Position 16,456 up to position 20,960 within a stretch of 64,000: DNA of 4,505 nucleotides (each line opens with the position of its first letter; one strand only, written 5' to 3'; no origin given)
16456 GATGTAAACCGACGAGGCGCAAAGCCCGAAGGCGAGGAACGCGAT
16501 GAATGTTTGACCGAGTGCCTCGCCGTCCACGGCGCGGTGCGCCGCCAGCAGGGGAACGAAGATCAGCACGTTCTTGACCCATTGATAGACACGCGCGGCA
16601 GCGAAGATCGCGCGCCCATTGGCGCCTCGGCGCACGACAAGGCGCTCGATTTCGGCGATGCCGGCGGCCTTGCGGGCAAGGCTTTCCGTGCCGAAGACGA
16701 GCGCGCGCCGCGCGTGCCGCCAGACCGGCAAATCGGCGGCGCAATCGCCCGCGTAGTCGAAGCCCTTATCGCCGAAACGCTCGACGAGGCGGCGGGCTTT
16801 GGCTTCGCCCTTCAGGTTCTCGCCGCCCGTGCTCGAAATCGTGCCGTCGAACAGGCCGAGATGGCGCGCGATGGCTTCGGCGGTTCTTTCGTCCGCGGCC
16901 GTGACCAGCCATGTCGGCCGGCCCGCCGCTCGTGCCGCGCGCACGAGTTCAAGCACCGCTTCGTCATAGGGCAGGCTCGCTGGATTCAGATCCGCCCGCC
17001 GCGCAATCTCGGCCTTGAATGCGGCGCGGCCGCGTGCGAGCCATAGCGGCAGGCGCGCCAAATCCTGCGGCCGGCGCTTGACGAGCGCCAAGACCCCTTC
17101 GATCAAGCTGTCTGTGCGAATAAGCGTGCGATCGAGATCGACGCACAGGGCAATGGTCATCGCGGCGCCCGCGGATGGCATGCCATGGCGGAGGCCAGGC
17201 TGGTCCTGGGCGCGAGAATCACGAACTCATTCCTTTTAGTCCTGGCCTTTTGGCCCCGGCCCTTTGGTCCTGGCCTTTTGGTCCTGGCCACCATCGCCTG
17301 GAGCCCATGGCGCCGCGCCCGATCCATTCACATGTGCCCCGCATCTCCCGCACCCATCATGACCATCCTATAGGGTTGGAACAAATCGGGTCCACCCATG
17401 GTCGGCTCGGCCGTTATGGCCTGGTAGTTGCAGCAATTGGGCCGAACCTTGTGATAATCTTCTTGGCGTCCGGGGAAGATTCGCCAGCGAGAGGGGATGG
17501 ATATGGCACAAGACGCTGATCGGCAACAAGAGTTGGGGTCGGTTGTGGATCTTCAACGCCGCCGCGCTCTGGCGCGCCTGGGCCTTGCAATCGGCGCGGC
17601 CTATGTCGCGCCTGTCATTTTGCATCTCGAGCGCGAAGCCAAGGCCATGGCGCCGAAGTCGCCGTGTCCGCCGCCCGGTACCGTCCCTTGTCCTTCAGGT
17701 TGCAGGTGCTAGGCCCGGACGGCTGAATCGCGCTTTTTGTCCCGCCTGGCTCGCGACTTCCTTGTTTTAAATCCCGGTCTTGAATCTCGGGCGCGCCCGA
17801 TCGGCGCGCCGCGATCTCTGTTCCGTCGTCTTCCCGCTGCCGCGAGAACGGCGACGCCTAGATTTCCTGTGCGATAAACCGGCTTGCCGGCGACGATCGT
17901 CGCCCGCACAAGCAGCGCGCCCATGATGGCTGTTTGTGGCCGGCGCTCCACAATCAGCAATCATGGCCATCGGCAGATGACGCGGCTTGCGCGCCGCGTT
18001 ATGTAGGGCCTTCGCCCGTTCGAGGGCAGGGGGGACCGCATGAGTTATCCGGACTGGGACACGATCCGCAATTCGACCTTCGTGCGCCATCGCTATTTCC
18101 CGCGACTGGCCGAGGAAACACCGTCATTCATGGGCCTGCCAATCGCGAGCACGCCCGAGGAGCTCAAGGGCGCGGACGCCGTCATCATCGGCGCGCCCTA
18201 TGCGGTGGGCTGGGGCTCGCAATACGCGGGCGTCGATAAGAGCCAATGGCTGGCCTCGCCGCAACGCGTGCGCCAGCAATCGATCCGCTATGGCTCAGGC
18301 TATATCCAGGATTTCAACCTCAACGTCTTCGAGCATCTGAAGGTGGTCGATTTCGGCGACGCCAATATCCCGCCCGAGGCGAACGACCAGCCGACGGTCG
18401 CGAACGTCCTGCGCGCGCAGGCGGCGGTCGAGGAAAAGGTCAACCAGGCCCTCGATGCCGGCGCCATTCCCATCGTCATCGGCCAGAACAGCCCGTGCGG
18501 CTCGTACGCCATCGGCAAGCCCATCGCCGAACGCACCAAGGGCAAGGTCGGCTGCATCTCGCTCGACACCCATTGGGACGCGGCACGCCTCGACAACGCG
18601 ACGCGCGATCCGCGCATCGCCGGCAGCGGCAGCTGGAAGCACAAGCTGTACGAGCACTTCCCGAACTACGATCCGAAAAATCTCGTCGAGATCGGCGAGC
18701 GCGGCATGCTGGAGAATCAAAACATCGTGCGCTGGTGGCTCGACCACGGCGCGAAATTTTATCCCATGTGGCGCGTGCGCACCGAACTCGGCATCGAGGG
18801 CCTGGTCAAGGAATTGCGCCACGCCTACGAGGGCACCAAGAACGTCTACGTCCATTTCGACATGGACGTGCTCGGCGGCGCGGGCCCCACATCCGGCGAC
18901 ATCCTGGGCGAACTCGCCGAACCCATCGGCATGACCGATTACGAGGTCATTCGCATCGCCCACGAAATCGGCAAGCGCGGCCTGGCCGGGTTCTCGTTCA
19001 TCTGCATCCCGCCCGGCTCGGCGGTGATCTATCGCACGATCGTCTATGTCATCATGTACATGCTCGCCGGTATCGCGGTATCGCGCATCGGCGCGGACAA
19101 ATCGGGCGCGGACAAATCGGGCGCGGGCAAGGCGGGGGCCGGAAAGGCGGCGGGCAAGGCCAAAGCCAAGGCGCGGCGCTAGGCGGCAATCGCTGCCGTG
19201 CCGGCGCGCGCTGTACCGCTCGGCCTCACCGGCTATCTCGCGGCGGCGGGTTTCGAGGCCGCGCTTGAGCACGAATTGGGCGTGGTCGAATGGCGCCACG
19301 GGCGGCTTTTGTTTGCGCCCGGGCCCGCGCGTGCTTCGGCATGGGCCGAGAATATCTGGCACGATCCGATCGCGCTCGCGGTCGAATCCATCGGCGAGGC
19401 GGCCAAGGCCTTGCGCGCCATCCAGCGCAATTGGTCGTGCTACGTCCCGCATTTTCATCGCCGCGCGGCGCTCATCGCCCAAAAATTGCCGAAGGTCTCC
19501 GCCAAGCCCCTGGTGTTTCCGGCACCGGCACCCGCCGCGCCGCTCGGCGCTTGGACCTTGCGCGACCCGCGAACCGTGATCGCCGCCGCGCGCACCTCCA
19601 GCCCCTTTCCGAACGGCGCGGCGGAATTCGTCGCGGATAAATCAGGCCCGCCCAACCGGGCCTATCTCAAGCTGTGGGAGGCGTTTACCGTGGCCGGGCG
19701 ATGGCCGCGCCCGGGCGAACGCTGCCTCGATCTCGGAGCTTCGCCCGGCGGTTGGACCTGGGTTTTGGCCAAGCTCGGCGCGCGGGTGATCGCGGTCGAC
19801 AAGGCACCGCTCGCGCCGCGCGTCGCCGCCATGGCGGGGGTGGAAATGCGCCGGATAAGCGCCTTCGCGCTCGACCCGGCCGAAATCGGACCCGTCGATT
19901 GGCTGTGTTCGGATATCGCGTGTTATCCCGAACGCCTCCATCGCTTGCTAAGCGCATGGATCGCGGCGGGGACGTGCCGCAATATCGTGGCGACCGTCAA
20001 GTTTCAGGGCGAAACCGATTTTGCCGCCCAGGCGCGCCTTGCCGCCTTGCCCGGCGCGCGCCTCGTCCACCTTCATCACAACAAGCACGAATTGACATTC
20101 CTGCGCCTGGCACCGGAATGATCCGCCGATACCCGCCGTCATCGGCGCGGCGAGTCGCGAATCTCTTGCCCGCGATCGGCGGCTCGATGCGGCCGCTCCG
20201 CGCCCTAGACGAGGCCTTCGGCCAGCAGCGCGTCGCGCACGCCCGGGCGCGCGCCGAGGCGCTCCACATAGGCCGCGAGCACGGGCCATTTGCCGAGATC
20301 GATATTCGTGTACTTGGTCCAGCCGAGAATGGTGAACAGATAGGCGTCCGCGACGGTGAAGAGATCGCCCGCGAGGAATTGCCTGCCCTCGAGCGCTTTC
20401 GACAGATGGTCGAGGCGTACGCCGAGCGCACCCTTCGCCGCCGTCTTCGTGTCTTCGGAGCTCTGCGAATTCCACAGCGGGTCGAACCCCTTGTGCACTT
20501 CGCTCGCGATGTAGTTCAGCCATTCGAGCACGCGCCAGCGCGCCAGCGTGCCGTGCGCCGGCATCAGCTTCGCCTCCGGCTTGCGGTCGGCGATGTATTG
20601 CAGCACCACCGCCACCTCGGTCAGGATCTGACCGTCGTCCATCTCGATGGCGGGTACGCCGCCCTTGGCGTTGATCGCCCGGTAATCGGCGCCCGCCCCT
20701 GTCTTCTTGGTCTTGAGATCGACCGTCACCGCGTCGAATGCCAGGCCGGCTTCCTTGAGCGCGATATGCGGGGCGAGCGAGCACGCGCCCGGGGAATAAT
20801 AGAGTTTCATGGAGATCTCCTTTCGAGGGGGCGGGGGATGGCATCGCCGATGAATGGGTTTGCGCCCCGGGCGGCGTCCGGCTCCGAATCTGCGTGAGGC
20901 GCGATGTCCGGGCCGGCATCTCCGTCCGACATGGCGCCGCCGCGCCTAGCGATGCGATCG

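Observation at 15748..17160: HAD-phosphatase fused to the UbiA phosphoribosyl-polyprenyl transferase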

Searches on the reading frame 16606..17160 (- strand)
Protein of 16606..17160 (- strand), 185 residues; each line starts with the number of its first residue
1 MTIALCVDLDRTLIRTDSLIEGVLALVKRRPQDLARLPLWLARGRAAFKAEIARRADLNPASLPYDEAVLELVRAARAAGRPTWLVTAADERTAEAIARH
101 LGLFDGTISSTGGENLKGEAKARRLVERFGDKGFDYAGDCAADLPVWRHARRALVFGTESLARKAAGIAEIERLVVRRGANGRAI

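Call 53: search_dna_similar(query=window:16606-17160:-, collection=plasmids, mode=protein, max_rows=60, max_evalue=0.001, rows=spread)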
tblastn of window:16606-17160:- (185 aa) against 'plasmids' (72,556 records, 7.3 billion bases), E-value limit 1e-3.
Records with a match: 84; places in all: 85; records where one place covers at least 80% of the query: 79.
Best place of each record, by identity: <60% 84.
By first word of the organism name: Rhizobium 36; Azospirillum 4; Sinorhizobium 4; Burkholderia 3; Cereibacter 3; Salipiger 3; Sphingomonadaceae 3; Mesorhizobium 3; Vibrio 3; Rhodovulum 2; and 17 more.
By predicted mobility (MOB-suite, as given by PLSDB): non-mobilizable 57; conjugative 20; mobilizable 7.
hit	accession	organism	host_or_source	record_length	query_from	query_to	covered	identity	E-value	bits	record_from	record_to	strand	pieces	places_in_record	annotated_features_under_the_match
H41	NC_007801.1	Jannaschia sp. CCS1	-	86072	5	166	88%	53.1%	7e-33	130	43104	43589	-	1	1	UbiA family prenyltransferase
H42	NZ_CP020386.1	Rhodovulum sp. MB263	cell culture,mud flat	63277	5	172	91%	48.8%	2e-23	103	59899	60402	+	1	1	UbiA family prenyltransferase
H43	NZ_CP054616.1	Azospirillum oryzae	cell culture,soil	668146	5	178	94%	45.7%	1e-30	124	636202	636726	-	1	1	UbiA family prenyltransferase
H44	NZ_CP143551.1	Burkholderia multivorans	Homo sapiens,bronchoalveolar lavage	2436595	2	173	93%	46.2%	3e-33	131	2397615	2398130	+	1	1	none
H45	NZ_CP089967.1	Cereibacter azotoformans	Owen's River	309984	1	177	96%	44.7%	3e-21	97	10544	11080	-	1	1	UbiA family prenyltransferase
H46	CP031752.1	Cereibacter sphaeroides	cell culture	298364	1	177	96%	44.7%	4e-21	97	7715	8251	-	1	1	UbiA family prenyltransferase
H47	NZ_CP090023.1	Cereibacter azotoformans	cell culture,Aquaculture sediment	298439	1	177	96%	44.7%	4e-21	97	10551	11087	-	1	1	UbiA family prenyltransferase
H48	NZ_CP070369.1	Paracoccus methylovorus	whole organism,grassland soil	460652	2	153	82%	51.6%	3e-36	140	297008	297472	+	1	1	UbiA family prenyltransferase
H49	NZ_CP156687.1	Burkholderia stagnalis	Bacterial cells,soils collected in ...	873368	5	175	92%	45.7%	2e-28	117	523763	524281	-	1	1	UbiA family prenyltransferase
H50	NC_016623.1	Azospirillum lipoferum 4B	-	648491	5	174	92%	45.6%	6e-31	124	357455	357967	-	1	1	UbiA family prenyltransferase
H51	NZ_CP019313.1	Tateyamaria omphalii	Single cell,seawater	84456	5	183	97%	42.5%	1e-30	124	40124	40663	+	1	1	UbiA family prenyltransferase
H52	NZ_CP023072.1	Sinorhizobium fredii CCBAU 83666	G.max,nodule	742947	3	158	84%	48.4%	5e-27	113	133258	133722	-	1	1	UbiA family prenyltransferase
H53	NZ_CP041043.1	Paracoccus sp. AK26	pure culture,Hexachlorocyclohexane ...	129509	5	159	84%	48.4%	1e-29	120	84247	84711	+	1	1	UbiA family prenyltransferase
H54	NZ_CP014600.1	Salipiger sp. CCB-MM3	mangrove soil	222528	5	179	95%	42.6%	4e-21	97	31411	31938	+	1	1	UbiA family prenyltransferase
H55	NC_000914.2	Sinorhizobium fredii NGR234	-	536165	3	157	84%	47.4%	6e-26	110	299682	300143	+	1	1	UbiA family prenyltransferase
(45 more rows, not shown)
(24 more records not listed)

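Call 54: get_annotated_region(hit=H55, flank=7000)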
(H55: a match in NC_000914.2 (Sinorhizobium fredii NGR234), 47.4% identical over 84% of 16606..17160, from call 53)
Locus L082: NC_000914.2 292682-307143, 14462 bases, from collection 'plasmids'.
description: Sinorhizobium fredii NGR234 plasmid pNGR234a, complete sequence
organism: Sinorhizobium fredii NGR234 (NCBI taxid 394)
taxonomy: Bacteria; Pseudomonadota; Alphaproteobacteria; Hyphomicrobiales; Rhizobiaceae; Sinorhizobium; Sinorhizobium fredii; Sinorhizobium fredii NGR234
host: -; source: -; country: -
typing (MOB-suite, as given by PLSDB): conjugative; replicon rep_cluster_473; relaxase MOBQ; mating-pair formation MPF_T
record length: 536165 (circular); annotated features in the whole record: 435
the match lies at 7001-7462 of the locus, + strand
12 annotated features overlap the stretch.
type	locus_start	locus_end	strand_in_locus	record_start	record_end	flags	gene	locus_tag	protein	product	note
CDS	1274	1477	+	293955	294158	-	-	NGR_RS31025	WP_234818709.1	hypothetical protein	-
CDS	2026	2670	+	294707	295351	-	-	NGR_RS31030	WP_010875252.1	NYN domain-containing protein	-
CDS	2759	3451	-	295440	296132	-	-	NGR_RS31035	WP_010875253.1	RES family NAD+ phosphorylase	-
CDS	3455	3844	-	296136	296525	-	-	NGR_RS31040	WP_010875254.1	antitoxin Xre/MbcA/ParS toxin-binding domain-containing protein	-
CDS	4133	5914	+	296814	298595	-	-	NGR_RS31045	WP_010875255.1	ThiF family adenylyltransferase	-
CDS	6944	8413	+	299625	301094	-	-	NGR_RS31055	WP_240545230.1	UbiA family prenyltransferase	-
CDS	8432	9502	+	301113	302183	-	-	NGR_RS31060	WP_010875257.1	NAD(P)-dependent oxidoreductase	-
CDS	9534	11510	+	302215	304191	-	-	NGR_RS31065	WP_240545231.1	hypothetical protein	-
CDS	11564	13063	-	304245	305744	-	-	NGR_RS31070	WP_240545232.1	GMC family oxidoreductase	-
CDS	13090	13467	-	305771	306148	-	-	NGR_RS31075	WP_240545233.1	hypothetical protein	-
CDS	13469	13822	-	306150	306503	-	-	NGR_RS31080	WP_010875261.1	SMR family transporter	-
CDS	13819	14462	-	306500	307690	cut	-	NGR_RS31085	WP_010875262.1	NAD-dependent epimerase/dehydratase family protein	-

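Call 66: search_protein_families(library=pfam, proteins=[L082:9534-11510:+, L082:8432-9502:+], max_evalue=0.001)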
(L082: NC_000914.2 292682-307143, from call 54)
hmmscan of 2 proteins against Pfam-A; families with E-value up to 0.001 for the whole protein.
L082:9534-11510:+ (658 aa): 0 families

L082:8432-9502:+ (356 aa): 8 families
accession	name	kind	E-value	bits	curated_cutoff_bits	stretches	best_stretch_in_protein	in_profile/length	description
PF01370.27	Epimerase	-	2.4e-29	102.9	20.9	1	14-246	1-235/240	NAD dependent epimerase/dehydratase family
PF01073.25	3Beta_HSD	-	2.1e-20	73.4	22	1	16-260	2-259/280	3-beta hydroxysteroid dehydrogenase/isomerase family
PF16363.11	GDP_Man_Dehyd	-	8.7e-20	71.9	27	1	15-343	1-330/332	GDP-mannose 4,6 dehydratase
PF13460.12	NAD_binding_10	-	1.8e-14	54.5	27.2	1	40-195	14-150/184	NAD(P)H-binding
PF04321.23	RmlD_sub_bind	-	5.2e-12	45.9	27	1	15-209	4-169/287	RmlD substrate binding domain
PF05368.20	NmrA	-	1.4e-08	35.2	27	1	13-131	4-104/298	NmrA-like family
PF07993.18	NAD_binding_4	-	1.6e-05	24.6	20.1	1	90-193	91-209/258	Male sterility protein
PF02719.21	Polysacc_synt_2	-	4.3e-05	23.3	20.2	1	14-135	1-129/293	Polysaccharide biosynthesis protein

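Call 87: search_protein_families(library=ncbifam, proteins=[L082:6944-8413:+], max_evalue=0.00001)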
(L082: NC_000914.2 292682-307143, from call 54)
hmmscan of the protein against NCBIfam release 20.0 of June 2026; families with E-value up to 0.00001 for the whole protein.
L082:6944-8413:+ (489 aa): 11 families
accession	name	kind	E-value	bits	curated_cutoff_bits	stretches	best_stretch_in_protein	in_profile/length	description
NF006088.0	PRK08238.1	equivalog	1.5e-185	617.5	351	1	14-489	6-480/482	UbiA family prenyltransferase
NF008978.0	PRK12324.1-4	equivalog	1.2e-38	132.9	207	1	194-488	27-318/322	decaprenyl-phosphate phosphoribosyltransferase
NF008977.0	PRK12324.1-2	equivalog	2.3e-37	129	234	1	203-486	5-284/297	decaprenyl-phosphate phosphoribosyltransferase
NF008976.0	PRK12324.1-1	equivalog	2.4e-33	115.9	474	1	205-377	23-199/306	decaprenyl-phosphate phosphoribosyltransferase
NF009523.0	PRK12884.1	equivalog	2.9e-10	39.8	269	1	227-379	29-177/279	prenyltransferase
TIGR01474.1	ubiA_proteo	equivalog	1.3e-08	34.7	275.45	1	243-347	47-152/282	4-hydroxybenzoate octaprenyltransferase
NF009521.0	PRK12882.1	equivalog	3.9e-07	29.6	296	1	236-355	40-157/280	geranylgeranylglycerol-phosphate geranylgeranyltransferase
TIGR01476.1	chlor_syn_BchG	subfamily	4.4e-07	29.6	212.3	1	229-337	34-142/283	(bacterio)chlorophyll synthase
NF005742.0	PRK07566.1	equivalog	5e-07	29.1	313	1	234-339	64-171/315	chlorophyll synthase ChlG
TIGR01488.1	HAD-SF-IB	subfamily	1.5e-06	28.3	45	0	23-119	3-111/177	HAD-IB family phosphatase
NF035940.1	prenyl_rel_EboC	equivalog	7.4e-06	25.6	250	0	242-367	46-170/292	UbiA-like protein EboC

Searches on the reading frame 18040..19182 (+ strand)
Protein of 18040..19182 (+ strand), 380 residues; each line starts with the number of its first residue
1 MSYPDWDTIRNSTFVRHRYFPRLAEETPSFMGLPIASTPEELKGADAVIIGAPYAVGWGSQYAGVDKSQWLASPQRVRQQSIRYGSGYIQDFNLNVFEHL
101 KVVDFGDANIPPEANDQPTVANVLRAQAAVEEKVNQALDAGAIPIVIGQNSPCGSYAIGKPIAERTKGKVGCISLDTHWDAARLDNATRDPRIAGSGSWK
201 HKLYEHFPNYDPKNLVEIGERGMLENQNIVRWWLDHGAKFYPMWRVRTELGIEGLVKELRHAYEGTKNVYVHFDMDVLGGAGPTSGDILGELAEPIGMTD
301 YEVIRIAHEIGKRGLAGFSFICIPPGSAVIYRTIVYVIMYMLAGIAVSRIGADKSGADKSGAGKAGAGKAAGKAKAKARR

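Call 7: search_protein_families(library=pfam, proteins=[window:18040-19182:+], max_evalue=0.01)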
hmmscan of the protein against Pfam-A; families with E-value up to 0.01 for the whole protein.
window:18040-19182:+ (380 aa): 1 family
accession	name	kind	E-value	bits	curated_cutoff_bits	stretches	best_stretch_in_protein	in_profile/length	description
PF00491.26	Arginase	-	2.9e-23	83.2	22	1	45-325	1-257/280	Arginase family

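Call 8: search_protein_families(library=ncbifam, proteins=[window:18040-19182:+], max_evalue=0.001)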
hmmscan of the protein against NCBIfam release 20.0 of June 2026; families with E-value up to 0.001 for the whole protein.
window:18040-19182:+ (380 aa): 4 families
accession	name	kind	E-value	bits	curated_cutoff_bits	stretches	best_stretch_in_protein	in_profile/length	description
TIGR01227.1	hutG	equivalog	8.7e-10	38.3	229.15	1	98-281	76-245/307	formimidoylglutamase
NF002564.0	PRK02190.1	subfamily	2e-09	37.1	302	1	23-281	14-238/307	agmatinase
TIGR01229.1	rocF_arginase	equivalog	7.4e-07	28.8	227.6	1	120-280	62-231/300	arginase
TIGR01230.1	agmatinase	equivalog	1.9e-06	27.7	174.3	1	35-325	4-253/275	agmatinase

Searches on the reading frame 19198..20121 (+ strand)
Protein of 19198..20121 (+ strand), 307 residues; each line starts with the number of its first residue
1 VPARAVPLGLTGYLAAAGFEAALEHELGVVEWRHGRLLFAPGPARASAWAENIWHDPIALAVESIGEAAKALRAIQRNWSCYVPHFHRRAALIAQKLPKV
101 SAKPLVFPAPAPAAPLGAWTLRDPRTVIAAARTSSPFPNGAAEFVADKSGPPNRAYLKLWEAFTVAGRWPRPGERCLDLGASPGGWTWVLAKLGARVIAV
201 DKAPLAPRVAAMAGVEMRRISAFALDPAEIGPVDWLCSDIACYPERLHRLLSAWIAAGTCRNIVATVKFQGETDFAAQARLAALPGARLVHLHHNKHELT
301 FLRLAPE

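Call 7: search_protein_families(library=pfam, proteins=[window:19198-20121:+], max_evalue=0.01)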
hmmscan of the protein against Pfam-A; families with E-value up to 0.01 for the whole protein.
window:19198-20121:+ (307 aa): 1 family
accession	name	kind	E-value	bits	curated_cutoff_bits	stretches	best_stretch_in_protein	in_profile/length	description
PF01728.25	FtsJ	-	6.5e-12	46.2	24.1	1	153-241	3-100/181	FtsJ-like methyltransferase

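Call 8: search_protein_families(library=ncbifam, proteins=[window:19198-20121:+], max_evalue=0.001)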
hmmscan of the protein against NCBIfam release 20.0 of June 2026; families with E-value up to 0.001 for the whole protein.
window:19198-20121:+ (307 aa): 4 families
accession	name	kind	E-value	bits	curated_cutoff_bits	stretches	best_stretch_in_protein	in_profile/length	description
NF008734.0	PRK11760.1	equivalog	1.5e-24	87.1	176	1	128-269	162-306/359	23S rRNA (cytidine(2498)-2'-O)-methyltransferase RlmM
TIGR00438.1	rrmJ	equivalog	1.8e-06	27.6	300.15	1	146-209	7-72/188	23S rRNA (uridine(2552)-2'-O)-methyltransferase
NF000468.1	Erm37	exception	0.00019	21.5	350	1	160-205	20-65/179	23S rRNA (adenine(2058)-N(6))-methyltransferase Erm(37)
NF008390.0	PRK11188.1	equivalog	0.00052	19.7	269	1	146-209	26-91/209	23S rRNA (uridine(2552)-2'-O)-methyltransferase RlmE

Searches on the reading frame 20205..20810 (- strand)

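Call 7: search_protein_families(library=pfam, proteins=[window:20205-20810:-], max_evalue=0.01)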
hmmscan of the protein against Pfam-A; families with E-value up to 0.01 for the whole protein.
window:20205-20810:- (201 aa): 7 families
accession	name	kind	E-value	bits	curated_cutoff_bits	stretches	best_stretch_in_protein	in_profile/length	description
PF00043.30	GST_C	-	2.3e-11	44.2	20.7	1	106-189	7-93/93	Glutathione S-transferase, C-terminal domain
PF13409.12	GST_N_2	-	5.7e-10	40.1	25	1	10-75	4-69/70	Glutathione S-transferase, N-terminal domain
PF13410.11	GST_C_2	-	1.5e-08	35.1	24.9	1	133-184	15-69/69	Glutathione S-transferase, C-terminal domain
PF02798.26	GST_N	-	3.3e-08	34.2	20.9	1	1-74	3-75/76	Glutathione S-transferase, N-terminal domain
PF13417.12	GST_N_3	-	4.1e-07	30.7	22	1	15-79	14-73/75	Glutathione S-transferase, N-terminal domain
PF14497.11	GST_C_3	-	3.4e-06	27.6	21.6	1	119-192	19-98/104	Glutathione S-transferase, C-terminal domain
PF17171.9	GST_C_6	-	0.0083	16.3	28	0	133-183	5-62/64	Glutathione S-transferase, C-terminal domain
